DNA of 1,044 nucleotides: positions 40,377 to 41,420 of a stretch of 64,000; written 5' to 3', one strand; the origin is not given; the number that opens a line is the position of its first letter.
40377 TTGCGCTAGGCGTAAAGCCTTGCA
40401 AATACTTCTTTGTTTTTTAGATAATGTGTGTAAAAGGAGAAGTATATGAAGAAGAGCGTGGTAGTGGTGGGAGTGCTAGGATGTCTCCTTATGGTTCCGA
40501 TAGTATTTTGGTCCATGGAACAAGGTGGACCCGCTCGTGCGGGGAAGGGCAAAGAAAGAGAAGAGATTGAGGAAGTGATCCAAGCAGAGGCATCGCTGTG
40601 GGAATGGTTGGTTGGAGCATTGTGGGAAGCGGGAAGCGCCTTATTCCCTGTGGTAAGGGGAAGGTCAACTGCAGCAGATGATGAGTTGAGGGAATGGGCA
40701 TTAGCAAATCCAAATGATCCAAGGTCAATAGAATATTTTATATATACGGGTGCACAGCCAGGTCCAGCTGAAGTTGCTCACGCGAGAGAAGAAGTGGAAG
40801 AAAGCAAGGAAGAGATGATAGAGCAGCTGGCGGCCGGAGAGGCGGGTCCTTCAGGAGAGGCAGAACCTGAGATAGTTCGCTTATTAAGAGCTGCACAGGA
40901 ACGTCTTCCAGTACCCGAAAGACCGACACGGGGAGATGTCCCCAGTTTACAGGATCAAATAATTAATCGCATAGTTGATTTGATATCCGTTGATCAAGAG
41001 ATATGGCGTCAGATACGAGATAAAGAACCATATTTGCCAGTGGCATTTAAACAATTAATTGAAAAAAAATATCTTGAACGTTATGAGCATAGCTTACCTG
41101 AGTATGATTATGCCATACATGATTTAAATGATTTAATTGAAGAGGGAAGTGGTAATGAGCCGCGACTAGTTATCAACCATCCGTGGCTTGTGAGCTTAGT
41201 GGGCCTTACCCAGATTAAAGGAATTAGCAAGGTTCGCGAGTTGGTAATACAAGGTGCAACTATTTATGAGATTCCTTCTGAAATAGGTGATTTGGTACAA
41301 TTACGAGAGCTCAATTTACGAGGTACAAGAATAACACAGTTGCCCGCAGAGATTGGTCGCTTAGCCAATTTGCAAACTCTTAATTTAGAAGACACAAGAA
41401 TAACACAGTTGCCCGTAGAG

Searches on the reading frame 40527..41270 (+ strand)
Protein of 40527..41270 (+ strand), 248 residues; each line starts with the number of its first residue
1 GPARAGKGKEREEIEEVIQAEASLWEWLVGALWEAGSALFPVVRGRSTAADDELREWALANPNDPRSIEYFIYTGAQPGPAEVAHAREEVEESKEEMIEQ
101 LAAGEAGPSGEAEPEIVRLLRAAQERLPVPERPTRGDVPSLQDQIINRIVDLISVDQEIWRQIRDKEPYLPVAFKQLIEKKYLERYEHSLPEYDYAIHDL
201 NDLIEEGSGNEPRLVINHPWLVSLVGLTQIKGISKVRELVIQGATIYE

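Call 19: search_protein_representatives(protein=window:40527-41270:+)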
Query: 248 residues. Proteins with E-value up to 0.001 (for the whole library): 1; up to 1e-10: 1; up to 1e-30: 1. The best 1 are listed.
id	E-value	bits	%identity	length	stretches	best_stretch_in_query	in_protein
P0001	1.0e-157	539.6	100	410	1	1-248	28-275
